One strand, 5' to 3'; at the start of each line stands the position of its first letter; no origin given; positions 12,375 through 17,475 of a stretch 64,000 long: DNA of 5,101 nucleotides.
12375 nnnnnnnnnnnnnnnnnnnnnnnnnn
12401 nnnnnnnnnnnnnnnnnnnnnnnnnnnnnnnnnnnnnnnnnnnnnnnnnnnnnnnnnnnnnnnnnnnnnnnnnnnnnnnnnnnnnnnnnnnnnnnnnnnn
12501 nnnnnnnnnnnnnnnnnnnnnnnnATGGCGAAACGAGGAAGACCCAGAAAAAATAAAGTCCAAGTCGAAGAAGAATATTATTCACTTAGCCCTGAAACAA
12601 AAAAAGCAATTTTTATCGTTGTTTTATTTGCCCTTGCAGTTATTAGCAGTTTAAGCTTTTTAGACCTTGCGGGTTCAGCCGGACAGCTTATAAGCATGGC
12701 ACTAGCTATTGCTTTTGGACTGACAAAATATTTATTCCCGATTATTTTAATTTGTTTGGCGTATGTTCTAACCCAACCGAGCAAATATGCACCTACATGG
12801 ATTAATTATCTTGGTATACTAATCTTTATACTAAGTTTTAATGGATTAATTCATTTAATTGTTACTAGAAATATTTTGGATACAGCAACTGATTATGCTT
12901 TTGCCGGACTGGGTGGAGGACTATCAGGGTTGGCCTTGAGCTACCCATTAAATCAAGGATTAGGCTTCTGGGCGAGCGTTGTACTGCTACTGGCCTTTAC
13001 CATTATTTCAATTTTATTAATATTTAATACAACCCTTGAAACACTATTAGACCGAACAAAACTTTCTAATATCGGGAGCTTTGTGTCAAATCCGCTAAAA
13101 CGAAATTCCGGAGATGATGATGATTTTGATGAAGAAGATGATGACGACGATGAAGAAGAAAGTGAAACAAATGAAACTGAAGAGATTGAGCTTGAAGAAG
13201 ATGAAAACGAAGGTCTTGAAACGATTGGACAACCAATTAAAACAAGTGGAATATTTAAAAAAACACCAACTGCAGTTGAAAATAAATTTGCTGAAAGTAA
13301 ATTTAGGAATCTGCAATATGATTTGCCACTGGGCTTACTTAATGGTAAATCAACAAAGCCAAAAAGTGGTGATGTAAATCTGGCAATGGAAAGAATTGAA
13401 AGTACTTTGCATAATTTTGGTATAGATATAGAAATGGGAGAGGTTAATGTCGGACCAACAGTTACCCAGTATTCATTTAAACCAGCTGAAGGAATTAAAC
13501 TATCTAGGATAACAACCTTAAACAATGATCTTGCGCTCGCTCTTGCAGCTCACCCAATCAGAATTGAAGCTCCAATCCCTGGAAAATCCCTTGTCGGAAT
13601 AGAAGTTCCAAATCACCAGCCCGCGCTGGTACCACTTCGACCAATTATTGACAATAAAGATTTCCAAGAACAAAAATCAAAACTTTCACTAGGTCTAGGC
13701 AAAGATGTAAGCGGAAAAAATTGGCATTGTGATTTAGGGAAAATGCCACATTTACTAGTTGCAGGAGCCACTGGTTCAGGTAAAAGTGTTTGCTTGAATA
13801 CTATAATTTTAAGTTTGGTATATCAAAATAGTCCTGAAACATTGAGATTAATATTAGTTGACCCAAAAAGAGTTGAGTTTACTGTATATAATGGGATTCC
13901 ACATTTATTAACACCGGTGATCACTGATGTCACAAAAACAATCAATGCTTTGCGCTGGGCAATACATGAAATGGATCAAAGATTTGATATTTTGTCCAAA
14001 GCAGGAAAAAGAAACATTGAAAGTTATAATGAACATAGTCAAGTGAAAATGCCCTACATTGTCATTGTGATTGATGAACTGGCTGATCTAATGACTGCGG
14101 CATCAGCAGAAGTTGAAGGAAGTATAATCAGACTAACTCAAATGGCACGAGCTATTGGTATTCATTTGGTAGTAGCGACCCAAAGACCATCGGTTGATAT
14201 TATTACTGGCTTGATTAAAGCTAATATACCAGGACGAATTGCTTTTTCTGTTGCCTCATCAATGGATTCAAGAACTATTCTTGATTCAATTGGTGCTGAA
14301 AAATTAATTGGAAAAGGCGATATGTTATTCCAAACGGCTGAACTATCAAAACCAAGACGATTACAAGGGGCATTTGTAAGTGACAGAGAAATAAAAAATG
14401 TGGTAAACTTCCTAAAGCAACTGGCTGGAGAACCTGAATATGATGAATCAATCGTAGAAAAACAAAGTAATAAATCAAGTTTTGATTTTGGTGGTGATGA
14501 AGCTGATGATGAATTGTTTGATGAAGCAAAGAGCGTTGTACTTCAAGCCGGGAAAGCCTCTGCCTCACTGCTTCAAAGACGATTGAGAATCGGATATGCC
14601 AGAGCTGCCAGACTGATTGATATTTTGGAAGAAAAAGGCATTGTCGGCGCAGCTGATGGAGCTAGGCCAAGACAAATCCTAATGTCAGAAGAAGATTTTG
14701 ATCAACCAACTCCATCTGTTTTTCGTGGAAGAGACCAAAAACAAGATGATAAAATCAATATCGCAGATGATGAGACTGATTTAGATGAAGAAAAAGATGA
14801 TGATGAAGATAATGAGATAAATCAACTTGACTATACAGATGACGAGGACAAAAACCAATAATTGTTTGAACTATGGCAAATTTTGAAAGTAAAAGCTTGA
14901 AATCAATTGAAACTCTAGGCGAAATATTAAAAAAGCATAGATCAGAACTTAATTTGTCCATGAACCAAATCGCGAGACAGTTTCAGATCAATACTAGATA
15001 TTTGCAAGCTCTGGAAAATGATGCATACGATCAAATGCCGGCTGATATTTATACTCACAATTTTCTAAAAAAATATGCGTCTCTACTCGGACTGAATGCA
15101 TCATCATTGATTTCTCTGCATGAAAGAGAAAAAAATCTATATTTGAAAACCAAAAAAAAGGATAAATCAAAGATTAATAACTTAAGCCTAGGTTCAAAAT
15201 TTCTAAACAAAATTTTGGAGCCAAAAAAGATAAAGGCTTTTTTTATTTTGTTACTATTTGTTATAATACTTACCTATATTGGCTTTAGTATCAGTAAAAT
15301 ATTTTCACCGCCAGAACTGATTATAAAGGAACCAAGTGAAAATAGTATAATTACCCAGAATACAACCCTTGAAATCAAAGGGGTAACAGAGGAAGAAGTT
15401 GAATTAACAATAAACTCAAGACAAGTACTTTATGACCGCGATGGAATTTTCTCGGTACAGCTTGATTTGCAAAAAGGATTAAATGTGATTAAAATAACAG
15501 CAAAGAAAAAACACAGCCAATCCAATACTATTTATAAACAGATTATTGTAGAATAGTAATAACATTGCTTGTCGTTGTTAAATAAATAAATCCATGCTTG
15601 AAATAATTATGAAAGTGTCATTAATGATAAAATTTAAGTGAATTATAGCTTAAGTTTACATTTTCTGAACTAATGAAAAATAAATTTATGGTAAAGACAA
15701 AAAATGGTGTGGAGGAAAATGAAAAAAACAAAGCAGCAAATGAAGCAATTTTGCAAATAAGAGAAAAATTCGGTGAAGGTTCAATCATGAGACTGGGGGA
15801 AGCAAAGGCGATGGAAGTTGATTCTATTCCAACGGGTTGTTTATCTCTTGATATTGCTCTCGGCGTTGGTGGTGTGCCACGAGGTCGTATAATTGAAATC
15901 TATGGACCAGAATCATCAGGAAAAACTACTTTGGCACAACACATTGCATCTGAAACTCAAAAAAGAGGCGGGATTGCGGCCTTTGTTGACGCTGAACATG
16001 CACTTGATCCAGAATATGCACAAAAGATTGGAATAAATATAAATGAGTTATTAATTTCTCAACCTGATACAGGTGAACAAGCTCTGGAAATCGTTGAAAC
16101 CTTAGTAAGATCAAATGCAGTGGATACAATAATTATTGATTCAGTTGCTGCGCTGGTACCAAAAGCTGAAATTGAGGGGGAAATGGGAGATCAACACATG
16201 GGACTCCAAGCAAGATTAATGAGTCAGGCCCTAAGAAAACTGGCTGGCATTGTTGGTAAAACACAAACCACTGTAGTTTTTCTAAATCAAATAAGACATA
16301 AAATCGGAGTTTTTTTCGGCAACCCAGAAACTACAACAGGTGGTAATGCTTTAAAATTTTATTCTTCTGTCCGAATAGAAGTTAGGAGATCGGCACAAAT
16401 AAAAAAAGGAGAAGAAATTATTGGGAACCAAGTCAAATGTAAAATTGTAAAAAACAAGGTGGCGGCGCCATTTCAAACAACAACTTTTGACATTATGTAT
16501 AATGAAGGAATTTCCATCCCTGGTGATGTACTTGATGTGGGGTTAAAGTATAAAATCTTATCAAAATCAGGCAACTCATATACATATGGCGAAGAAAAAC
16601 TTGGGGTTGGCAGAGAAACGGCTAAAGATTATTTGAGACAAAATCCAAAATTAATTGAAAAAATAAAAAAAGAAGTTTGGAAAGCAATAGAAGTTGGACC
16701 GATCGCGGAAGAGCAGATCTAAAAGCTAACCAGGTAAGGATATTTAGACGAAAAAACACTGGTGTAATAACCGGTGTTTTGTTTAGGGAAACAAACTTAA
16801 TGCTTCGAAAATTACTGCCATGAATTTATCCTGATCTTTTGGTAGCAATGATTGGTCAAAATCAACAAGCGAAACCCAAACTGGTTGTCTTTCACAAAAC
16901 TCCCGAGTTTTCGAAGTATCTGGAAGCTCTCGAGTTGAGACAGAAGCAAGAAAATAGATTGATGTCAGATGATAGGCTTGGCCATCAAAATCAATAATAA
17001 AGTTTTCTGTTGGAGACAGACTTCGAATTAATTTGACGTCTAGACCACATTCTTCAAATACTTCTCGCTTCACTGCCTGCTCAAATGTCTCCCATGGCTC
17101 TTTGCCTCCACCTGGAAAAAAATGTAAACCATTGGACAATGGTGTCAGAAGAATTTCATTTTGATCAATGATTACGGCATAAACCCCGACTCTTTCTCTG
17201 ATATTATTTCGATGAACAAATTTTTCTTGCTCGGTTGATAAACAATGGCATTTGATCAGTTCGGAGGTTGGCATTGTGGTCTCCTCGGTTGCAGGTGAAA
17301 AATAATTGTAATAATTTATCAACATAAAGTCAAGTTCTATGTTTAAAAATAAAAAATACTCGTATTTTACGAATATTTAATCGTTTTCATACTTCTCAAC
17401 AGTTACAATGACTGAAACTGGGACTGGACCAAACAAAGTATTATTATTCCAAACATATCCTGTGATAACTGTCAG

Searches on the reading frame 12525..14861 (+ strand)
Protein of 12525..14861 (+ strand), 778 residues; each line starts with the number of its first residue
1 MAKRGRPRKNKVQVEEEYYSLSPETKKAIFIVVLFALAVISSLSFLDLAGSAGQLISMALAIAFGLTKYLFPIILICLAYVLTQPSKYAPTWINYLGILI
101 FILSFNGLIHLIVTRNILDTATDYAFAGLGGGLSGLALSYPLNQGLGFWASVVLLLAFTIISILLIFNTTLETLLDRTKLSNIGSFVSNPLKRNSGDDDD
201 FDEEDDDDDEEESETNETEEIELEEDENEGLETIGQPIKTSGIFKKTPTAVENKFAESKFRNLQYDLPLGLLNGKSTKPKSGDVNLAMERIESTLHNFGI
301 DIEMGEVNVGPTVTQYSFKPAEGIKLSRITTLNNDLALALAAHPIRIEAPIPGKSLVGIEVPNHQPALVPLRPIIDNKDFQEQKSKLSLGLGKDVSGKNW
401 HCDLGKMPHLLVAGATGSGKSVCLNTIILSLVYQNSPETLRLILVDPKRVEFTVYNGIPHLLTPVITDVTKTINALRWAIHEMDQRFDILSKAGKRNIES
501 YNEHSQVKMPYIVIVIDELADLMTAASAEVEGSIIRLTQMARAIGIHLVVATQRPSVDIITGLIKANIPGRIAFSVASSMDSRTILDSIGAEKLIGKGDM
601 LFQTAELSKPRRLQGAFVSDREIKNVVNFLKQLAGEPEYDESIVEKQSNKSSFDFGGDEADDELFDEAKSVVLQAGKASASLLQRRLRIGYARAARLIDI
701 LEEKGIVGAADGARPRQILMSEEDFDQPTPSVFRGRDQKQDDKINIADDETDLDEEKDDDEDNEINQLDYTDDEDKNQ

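Call 53: search_protein_families(library=pfam, proteins=[window:12525-14861:+], max_evalue=0.0001)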
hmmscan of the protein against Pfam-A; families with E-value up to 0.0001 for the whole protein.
window:12525-14861:+ (778 aa): 5 families
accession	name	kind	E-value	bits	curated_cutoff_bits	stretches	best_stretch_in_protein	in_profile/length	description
PF01580.24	FtsK_SpoIIIE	-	5.7e-61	206.2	24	1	371-557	2-221/221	FtsK/SpoIIIE family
PF17854.6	FtsK_alpha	-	2.5e-28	98.6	22.9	1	277-363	15-101/101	FtsK alpha domain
PF09397.16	FtsK_gamma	-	1.8e-27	95.3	30.6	1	660-720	2-62/63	Ftsk gamma domain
PF13491.11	FtsK_4TM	-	4.7e-10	39.8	23.1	1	47-178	45-170/171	4TM region of DNA translocase FtsK/SpoIIIE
PF01935.23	DUF87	-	4.8e-05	24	23.2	0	408-536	24-117/220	Helicase HerA, central domain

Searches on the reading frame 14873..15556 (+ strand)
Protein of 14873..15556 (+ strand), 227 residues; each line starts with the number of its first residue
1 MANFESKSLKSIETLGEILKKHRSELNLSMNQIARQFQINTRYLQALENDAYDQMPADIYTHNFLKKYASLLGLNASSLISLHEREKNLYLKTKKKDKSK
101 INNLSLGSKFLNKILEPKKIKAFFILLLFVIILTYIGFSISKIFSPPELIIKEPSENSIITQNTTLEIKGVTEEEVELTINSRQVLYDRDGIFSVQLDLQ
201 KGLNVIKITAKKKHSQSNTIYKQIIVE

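Call 53: search_protein_families(library=pfam, proteins=[window:14873-15556:+], max_evalue=0.0001)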
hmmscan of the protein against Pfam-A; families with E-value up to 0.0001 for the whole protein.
window:14873-15556:+ (227 aa): 3 families
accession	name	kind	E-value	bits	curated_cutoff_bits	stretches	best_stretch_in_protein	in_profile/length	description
PF13413.12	HTH_25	-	2.6e-19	69.2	24.6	1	18-78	1-61/62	Helix-turn-helix domain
PF09136.16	Glucodextran_B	-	2.7e-11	43.7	27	1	147-226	1-81/83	Glucodextranase, domain B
PF12844.13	HTH_19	-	1.8e-09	37.8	30.2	1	16-82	1-61/64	Helix-turn-helix domain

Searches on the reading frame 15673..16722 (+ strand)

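Call 53: search_protein_families(library=pfam, proteins=[window:15673-16722:+], max_evalue=0.0001)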
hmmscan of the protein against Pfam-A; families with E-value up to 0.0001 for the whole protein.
window:15673-16722:+ (349 aa): 8 families
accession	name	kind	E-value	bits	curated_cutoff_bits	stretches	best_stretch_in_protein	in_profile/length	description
PF00154.27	RecA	-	1.7e-134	447.7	27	1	20-281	1-262/262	recA bacterial DNA recombination protein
PF21096.2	RecA_C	-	1.4e-16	60.8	27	1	284-339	1-56/57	RecA C-terminal domain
PF08423.17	Rad51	-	1.1e-10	41.6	22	1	48-261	4-224/244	Rad51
PF06745.19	ATPase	-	4.3e-07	30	26.6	1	52-125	1-76/231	KaiC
PF01637.24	ATPase_2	-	5.4e-06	26.8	33.2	1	72-147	21-84/225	ATPase domain predominantly from Archaea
PF02283.22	CobU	-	3e-05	24.1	27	1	76-204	3-121/168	Cobinamide kinase / cobinamide phosphate guanyltransferase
PF00004.35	AAA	-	6.8e-05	23.8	21.2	0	76-185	3-91/131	ATPase family associated with various cellular activities (AAA)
PF13479.12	AAA_24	-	9.7e-05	22.7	27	0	74-163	5-78/195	AAA domain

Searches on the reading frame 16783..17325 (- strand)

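Call 53: search_protein_families(library=pfam, proteins=[window:16783-17325:-], max_evalue=0.0001)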
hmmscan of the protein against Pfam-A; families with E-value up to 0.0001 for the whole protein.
window:16783-17325:- (180 aa): 1 family
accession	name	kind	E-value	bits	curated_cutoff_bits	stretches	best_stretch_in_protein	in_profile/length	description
PF00293.34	NUDIX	-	2.6e-15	57.1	21.1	1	45-169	3-131/134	NUDIX domain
